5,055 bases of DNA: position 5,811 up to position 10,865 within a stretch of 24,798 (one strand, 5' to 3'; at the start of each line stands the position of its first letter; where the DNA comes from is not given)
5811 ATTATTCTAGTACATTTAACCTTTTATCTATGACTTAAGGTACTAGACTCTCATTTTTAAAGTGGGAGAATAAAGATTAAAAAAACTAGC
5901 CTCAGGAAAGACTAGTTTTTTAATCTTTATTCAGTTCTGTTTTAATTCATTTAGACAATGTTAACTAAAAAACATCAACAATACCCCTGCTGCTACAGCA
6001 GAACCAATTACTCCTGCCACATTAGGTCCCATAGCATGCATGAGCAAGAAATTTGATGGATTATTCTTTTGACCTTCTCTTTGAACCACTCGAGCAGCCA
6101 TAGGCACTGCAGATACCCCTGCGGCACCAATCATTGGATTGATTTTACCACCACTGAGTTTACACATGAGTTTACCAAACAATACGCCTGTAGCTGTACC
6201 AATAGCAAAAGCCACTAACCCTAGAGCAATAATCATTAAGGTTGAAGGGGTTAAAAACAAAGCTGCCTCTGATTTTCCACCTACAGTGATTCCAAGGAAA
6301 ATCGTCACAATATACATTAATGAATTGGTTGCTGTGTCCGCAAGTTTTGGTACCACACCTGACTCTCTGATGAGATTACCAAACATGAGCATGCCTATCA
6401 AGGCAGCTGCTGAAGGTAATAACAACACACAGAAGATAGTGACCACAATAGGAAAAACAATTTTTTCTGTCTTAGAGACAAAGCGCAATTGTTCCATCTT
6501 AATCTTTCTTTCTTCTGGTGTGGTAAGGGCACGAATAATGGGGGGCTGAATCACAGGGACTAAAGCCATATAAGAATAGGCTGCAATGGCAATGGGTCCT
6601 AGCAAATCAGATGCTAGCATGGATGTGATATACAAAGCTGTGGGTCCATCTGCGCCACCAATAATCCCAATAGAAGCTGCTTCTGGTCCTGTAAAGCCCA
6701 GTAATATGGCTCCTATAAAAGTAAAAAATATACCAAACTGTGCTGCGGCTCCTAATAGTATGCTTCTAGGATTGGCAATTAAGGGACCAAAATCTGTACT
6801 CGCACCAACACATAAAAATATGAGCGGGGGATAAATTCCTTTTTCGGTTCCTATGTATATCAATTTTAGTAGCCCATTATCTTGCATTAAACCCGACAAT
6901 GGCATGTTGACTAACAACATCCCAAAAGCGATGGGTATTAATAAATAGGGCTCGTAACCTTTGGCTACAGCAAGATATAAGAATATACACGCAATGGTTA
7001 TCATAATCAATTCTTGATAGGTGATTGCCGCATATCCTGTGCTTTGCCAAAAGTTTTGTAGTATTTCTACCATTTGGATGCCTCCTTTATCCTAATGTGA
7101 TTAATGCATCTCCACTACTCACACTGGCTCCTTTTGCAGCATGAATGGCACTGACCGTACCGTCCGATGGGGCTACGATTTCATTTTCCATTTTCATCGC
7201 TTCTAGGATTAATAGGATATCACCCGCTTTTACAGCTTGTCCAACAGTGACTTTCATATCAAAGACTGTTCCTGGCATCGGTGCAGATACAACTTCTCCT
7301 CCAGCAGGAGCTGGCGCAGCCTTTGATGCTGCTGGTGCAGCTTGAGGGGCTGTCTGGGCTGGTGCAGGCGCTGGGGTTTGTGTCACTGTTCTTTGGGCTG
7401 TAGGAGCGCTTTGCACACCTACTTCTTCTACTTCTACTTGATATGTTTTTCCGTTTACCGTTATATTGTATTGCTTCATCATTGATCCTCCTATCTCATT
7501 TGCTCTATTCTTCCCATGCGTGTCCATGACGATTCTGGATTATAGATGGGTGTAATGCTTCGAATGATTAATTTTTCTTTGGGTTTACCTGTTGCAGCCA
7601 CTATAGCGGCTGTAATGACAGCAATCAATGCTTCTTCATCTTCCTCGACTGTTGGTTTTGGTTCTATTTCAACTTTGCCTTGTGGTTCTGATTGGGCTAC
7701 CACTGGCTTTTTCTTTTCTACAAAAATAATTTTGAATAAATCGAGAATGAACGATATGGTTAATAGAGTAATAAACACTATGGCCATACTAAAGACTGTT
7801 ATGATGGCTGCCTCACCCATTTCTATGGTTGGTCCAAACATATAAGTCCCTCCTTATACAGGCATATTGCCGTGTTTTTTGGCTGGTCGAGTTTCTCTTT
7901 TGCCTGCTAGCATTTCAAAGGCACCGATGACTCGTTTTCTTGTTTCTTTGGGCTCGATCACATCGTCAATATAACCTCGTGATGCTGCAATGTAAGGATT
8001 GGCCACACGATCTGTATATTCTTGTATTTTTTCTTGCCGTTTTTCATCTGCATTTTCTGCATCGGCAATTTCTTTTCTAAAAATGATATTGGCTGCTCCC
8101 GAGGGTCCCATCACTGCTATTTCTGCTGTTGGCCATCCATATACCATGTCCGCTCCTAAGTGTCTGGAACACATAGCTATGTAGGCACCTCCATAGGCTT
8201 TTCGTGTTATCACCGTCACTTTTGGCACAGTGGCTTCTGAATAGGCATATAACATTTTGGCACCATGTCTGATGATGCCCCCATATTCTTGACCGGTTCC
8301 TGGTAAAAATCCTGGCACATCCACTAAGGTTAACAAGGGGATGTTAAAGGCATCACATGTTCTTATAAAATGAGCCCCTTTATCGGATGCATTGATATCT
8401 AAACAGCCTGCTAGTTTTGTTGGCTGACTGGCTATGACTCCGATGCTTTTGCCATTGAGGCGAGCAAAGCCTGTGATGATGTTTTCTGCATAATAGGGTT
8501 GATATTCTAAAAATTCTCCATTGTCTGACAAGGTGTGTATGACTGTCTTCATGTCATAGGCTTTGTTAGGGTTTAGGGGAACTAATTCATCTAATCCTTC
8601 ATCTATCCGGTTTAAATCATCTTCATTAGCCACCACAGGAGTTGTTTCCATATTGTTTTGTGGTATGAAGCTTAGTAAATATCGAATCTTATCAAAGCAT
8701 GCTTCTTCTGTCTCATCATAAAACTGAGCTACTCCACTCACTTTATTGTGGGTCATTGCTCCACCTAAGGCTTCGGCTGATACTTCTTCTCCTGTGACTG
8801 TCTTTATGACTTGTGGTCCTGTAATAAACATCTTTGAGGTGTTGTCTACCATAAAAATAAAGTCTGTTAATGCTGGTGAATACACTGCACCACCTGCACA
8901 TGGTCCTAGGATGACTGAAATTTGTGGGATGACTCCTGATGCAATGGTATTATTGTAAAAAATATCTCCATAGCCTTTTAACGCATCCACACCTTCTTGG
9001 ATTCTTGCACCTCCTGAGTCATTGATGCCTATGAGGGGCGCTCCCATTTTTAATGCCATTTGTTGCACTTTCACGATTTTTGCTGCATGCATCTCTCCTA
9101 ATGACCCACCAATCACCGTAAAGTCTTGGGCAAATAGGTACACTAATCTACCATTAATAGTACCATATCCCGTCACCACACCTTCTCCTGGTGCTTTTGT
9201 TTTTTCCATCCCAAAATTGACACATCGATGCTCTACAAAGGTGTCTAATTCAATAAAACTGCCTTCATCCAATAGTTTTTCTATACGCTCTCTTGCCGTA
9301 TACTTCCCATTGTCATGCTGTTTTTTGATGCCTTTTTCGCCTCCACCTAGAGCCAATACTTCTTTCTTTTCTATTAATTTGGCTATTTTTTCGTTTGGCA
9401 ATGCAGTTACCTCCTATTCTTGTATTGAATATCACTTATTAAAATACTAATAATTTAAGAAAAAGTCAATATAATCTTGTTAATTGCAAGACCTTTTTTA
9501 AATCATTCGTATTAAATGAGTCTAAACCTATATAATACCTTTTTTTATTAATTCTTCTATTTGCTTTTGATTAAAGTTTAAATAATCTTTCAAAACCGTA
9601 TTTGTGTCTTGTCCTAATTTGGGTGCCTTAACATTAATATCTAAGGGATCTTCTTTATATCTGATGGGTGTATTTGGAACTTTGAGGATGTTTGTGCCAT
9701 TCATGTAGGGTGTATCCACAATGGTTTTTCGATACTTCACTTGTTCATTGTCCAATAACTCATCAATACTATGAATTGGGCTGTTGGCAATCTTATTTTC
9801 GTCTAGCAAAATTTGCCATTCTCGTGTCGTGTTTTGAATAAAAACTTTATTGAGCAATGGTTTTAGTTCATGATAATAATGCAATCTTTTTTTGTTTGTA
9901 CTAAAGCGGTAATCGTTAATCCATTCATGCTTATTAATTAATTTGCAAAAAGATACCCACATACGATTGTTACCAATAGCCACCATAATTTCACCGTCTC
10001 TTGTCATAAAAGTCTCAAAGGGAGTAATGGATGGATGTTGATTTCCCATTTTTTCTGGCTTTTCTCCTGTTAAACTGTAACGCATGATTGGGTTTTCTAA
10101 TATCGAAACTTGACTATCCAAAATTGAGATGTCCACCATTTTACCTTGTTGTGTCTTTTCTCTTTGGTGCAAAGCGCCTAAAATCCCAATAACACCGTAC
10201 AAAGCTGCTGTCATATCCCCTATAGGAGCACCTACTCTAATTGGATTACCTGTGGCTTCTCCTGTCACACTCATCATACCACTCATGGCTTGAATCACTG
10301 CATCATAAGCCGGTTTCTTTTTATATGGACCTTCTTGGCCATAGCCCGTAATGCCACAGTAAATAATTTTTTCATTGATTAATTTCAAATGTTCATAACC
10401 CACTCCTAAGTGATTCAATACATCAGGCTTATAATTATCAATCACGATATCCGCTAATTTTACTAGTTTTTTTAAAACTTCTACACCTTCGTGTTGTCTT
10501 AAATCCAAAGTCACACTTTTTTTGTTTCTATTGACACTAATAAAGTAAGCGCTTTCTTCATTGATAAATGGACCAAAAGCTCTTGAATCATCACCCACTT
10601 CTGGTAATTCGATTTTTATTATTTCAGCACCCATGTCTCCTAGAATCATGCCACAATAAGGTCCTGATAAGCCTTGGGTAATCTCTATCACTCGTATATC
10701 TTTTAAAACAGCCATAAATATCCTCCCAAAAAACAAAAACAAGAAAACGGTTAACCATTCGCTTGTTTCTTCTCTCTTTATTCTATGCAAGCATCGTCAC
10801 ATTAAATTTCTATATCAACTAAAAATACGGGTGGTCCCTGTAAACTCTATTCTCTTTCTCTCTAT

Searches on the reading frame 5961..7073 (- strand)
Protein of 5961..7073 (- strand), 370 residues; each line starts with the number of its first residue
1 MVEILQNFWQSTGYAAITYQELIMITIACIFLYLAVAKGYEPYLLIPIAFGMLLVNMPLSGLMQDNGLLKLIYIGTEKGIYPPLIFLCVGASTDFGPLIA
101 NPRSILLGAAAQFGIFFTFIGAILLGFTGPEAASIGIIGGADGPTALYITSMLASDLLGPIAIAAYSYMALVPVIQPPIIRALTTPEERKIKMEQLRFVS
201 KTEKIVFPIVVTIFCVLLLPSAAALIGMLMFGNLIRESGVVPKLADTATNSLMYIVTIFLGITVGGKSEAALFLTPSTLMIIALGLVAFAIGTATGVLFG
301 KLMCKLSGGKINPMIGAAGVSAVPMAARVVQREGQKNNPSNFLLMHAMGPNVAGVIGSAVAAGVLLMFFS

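Call 3: search_protein_families(library=pfam, proteins=[window:5961-7073:-])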
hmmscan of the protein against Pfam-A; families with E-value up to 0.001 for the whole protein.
window:5961-7073:- (370 aa): 1 family
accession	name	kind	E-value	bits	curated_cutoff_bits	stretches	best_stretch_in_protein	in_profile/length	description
PF03977.18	OAD_beta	-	5.6e-159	529.2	31.6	1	20-368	1-348/349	Na+-transporting oxaloacetate decarboxylase beta subunit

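Call 69: search_protein_families(library=ncbifam, proteins=[window:5961-7073:-], max_evalue=0.00001)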
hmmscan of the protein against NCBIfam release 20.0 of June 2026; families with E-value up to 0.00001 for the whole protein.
window:5961-7073:- (370 aa): 5 families
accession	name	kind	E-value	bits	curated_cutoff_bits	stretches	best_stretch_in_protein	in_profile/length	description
TIGR01109.1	Na_pump_decarbB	subfamily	4.4e-148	493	190.6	1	21-364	2-354/354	sodium ion-translocating decarboxylase subunit beta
NF012020.0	PRK15476.1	subfamily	2.1e-129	432.4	820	2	67-368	121-429/433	oxaloacetate decarboxylase subunit beta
NF012019.0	PRK15475.1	subfamily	3.1e-129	431.9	822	2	67-368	121-429/433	oxaloacetate decarboxylase subunit beta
NF012021.0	PRK15477.1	subfamily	5.3e-129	431.1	824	2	67-368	121-429/433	oxaloacetate decarboxylase subunit beta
TIGR03136.1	malonate_biotin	equivalog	7.8e-52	176.9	596.9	1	77-366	103-393/399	Na+-transporting malonate decarboxylase, carboxybiotin decarboxylase subunit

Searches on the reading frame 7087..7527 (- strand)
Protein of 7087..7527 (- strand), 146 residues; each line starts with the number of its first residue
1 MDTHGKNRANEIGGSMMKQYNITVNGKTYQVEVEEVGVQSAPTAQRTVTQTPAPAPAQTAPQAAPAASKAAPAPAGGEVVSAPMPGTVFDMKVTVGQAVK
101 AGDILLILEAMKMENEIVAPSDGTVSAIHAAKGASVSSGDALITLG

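Call 3: search_protein_families(library=pfam, proteins=[window:7087-7527:-])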
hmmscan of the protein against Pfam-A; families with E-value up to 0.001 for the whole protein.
window:7087-7527:- (146 aa): 6 families
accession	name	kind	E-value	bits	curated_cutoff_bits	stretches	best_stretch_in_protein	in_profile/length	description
PF00364.28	Biotin_lipoyl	-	7.3e-21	74.2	22.1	1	79-145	2-73/73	Biotin-requiring enzyme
PF13533.13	Biotin_lipoyl_2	-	7.7e-10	38.8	29.8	1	80-109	3-32/32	Biotin-lipoyl like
PF13437.12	HlyD_3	-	2.9e-08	34.9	22.2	0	79-108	1-30/106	HlyD family secretion protein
PF16576.10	HlyD_D23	-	1.3e-05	25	30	0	114-145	108-139/214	Barrel-sandwich domain of CusB or HlyD membrane-fusion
PF00358.26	PTS_EIIA_1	-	0.00017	21.7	27.2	0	84-114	79-109/127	phosphoenolpyruvate-dependent sugar phosphotransferase system, EIIA 1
PF05896.17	NQRA_N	-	0.00025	21.6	25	1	80-130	31-80/94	NqrA N-terminal barrel-sandwich hybrid domain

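Call 69: search_protein_families(library=ncbifam, proteins=[window:7087-7527:-], max_evalue=0.00001)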
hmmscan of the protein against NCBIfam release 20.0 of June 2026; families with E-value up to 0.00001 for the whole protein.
window:7087-7527:- (146 aa): 18 families
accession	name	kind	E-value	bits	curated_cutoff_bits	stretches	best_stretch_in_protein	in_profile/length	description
NF005117.0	PRK06549.1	equivalog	4e-39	134.2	159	1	16-145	1-129/130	acetyl-CoA carboxylase biotin carboxyl carrier protein subunit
NF047903.1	MmDecMmdC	equivalog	2.8e-37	128.1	200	1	17-146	1-132/132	methylmalonyl-CoA decarboxylase subunit gamma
NF004173.0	PRK05641.1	equivalog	7.7e-36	124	199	1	5-146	10-153/153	putative acetyl-CoA carboxylase biotin carboxyl carrier protein subunit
NF010643.0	PRK14040.1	subfamily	1.7e-26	92.8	892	1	14-145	476-594/595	oxaloacetate decarboxylase subunit alpha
NF006761.0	PRK09282.1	domain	6e-26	91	402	1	11-145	458-589/591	pyruvate carboxylase subunit B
TIGR01108.1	oadA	equivalog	7.2e-22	77.6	756.5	1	16-142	462-582/582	sodium-extruding oxaloacetate decarboxylase subunit alpha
NF009554.0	PRK12999.1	equivalog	6.9e-19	67.2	965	1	26-145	1023-1145/1147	pyruvate carboxylase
TIGR02712.1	urea_carbox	equivalog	2.1e-17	62.2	1303.85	1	32-145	1089-1200/1201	urea carboxylase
TIGR01235.1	pyruv_carbox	equivalog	1e-16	59.7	1114.45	1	69-145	1066-1142/1143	pyruvate carboxylase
NF004547.1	PRK05889.1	equivalog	1.6e-14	53.9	75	1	79-142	4-67/71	biotin/lipoyl-binding carrier protein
TIGR00531.1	BCCP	equivalog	1.8e-14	54.5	115.2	1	19-144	20-153/156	acetyl-CoA carboxylase biotin carboxyl carrier protein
NF010645.0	PRK14042.1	equivalog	4.2e-14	52.2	1182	1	14-144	460-592/596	pyruvate carboxylase subunit B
NF006079.0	PRK08225.1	equivalog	6.5e-14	51.7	95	1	80-145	4-69/70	acetyl-CoA carboxylase biotin carboxyl carrier protein subunit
NF008814.0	PRK11854.1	equivalog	4.4e-09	35.3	722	1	51-144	82-177/637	pyruvate dehydrogenase complex dihydrolipoyllysine-residue acetyltransferase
NF005457.0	PRK07051.1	equivalog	6.2e-08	32.7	87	1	91-145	24-78/80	acetyl-CoA carboxylase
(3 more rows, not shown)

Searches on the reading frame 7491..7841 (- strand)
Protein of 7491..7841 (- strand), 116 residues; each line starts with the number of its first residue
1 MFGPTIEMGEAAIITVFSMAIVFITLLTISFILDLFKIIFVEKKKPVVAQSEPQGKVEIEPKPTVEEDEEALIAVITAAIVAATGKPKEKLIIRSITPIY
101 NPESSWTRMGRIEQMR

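Call 3: search_protein_families(library=pfam, proteins=[window:7491-7841:-])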
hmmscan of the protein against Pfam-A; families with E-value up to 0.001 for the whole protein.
window:7491-7841:- (116 aa): 1 family
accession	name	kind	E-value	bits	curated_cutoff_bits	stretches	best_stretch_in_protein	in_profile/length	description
PF04277.18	OAD_gamma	-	2.3e-14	54.3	27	1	10-83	2-75/76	Oxaloacetate decarboxylase, gamma chain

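Call 69: search_protein_families(library=ncbifam, proteins=[window:7491-7841:-], max_evalue=0.00001)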
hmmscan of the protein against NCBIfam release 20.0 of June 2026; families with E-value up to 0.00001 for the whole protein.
window:7491-7841:- (116 aa): 2 families
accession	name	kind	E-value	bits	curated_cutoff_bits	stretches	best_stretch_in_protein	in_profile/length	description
TIGR01195.1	oadG_fam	subfamily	2.4e-09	37.6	36.05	1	10-85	6-81/84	sodium pump decarboxylases, gamma subunit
NF047902.1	MmDecMmdD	equivalog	2.2e-06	27.9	150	1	13-111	12-107/112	methylmalonyl-CoA decarboxylase subunit delta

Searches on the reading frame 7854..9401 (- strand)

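Call 3: search_protein_families(library=pfam, proteins=[window:7854-9401:-])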
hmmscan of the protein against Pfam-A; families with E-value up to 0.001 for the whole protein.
window:7854-9401:- (515 aa): 3 families
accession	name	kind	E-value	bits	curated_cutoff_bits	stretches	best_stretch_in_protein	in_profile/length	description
PF01039.27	Carboxyl_trans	-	1.9e-208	693.5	22.3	1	27-513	1-493/493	Carboxyl transferase domain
PF03255.19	ACCA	-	2.5e-11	43.7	23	1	307-451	93-241/310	Acetyl co-enzyme A carboxylase carboxyltransferase-like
PF06833.16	MdcE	-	3.2e-05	24.2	32.7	1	353-440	27-114/196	Malonate decarboxylase gamma subunit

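Call 69: search_protein_families(library=ncbifam, proteins=[window:7854-9401:-], max_evalue=0.00001)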
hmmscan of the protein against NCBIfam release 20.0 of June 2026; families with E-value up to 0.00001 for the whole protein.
window:7854-9401:- (515 aa): 9 families
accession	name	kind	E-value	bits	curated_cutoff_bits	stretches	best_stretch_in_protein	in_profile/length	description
TIGR01117.1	mmdA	subfamily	5.5e-279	926.1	998.8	1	4-515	1-512/512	methylmalonyl-CoA decarboxylase subunit alpha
NF005530.0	PRK07189.1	equivalog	5.5e-23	81.5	228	1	33-206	15-196/303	biotin-independent malonate decarboxylase subunit beta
TIGR03133.1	malonate_beta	equivalog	7.2e-23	81.2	278.15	1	35-206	7-186/274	biotin-independent malonate decarboxylase subunit beta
TIGR00515.1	accD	equivalog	8.3e-19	68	317.45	1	34-207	57-243/285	acetyl-CoA carboxylase, carboxyltransferase subunit beta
NF041504.1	AccA_sub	subfamily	7.2e-12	45.2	300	1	307-449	40-186/257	carboxyltransferase subunit alpha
TIGR03134.1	malonate_gamma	equivalog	3.6e-10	39.7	237.15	1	284-442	2-171/258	biotin-independent malonate decarboxylase subunit gamma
NF004344.0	PRK05724.1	equivalog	6.5e-10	38.7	357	1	307-451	97-245/319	acetyl-CoA carboxylase carboxyltransferase subunit alpha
NF008971.0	PRK12319.1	equivalog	1.7e-09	37.6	406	1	307-452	44-193/256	acetyl-CoA carboxylase carboxyl transferase subunit alpha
TIGR00513.1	accA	equivalog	5.3e-09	35.9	319.3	1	278-443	67-237/321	acetyl-CoA carboxylase carboxyl transferase subunit alpha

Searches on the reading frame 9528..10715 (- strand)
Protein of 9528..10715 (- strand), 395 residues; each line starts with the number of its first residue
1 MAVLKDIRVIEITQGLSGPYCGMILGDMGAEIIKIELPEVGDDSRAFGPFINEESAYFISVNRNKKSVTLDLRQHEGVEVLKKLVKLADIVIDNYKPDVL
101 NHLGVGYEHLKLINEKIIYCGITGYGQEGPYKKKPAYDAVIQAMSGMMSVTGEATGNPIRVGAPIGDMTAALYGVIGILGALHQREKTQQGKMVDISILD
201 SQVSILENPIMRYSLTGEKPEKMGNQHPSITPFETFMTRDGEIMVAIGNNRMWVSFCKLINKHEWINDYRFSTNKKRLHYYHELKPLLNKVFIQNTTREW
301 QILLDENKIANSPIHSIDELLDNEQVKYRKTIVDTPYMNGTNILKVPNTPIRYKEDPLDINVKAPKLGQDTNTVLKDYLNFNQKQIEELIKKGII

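Call 3: search_protein_families(library=pfam, proteins=[window:9528-10715:-])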
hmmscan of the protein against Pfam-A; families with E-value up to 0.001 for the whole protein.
window:9528-10715:- (395 aa): 1 family
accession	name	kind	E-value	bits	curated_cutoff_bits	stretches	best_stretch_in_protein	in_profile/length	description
PF02515.22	CoA_transf_3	-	7.8e-122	407.4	23.3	1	4-371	1-366/366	CoA-transferase family III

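Call 69: search_protein_families(library=ncbifam, proteins=[window:9528-10715:-], max_evalue=0.00001)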
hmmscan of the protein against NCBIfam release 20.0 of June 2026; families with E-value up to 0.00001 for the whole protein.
window:9528-10715:- (395 aa): 7 families
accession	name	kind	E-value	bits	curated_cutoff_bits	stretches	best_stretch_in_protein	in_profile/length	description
NF052585.1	SucGlutTfsCaiB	equivalog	2.3e-104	349.2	750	1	4-380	8-390/394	succinate--glutarate CoA-transferase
NF041294.1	Scnl_mescCoAtase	equivalog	1.7e-86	290.7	700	1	1-375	1-380/381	succinyl-CoA:mesaconate CoA-transferase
NF008511.0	PRK11430.1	equivalog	2.4e-86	290.2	522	1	7-346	13-353/381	CoA:oxalate CoA-transferase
NF003809.0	PRK05398.1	subfamily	5.6e-71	239.3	442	2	3-203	4-205/416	formyl-CoA transferase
TIGR03253.1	oxalate_frc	equivalog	4.6e-69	233.1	504.2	2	3-202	3-203/416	formyl-CoA transferase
NF002914.1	PRK03525.1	equivalog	3.5e-44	151.3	413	1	3-395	9-397/400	L-carnitine CoA-transferase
TIGR04253.1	mesacon_CoA_iso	equivalog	4.8e-19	68.6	725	1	3-394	2-399/403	2-methylfumaryl-CoA isomerase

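Call 70: search_solved_structures(query=window:9528-10715:-, max_evalue=1e-20)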
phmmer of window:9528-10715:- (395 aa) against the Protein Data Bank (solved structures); distinct sequences matched with E-value up to 1e-20: 33.
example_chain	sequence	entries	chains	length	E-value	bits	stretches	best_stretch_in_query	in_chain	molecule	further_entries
9br6_A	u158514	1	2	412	5.7e-89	302.3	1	4-395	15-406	Succinate--hydroxymethylglutarate CoA-transferase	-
9br7_A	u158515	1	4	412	9.1e-89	301.6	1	4-395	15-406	Succinate--hydroxymethylglutarate CoA-transferase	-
4hl6_A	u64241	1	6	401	1.1e-74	255.3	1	6-335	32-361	Uncharacterized protein YfdE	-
10uh_A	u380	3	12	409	1.8e-73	251.3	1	4-395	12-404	Formyl-coenzyme a transferase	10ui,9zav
4ed9_A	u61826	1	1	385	2.2e-73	251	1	5-370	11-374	CAIB/BAIF family protein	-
1pqy_A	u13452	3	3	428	1.4e-46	162.8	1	4-206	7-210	Hypothetical protein yfdW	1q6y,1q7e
1pt5_A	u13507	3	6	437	1.5e-46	162.7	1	4-206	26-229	Hypothetical protein yfdW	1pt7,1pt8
5yit_A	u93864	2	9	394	8.3e-42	147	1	5-368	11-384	CoA transferase III | Uncharacterized protein Rv3272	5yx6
2vjp_A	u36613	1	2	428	9.5e-42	146.9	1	4-207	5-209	FORMYL-COENZYME A TRANSFERASE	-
1p5h_A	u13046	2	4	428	1.4e-41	146.3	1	4-207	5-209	Formyl-coenzyme A transferase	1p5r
2vjo_A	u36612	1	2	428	2.7e-41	145.3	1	4-207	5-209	FORMYL-COENZYME A TRANSFERASE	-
2vjk_A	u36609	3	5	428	3.7e-41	144.9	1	4-207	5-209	FORMYL-COENZYME A TRANSFERASE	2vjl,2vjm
2vjn_A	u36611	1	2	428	3.8e-41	144.9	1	4-207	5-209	FORMYL-COENZYME A TRANSFERASE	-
1t4c_A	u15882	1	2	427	3.8e-41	144.9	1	5-207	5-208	Formyl-CoA:oxalate CoA-transferase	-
5yiy_A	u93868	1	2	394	4.7e-41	144.6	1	5-368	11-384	CoA transferase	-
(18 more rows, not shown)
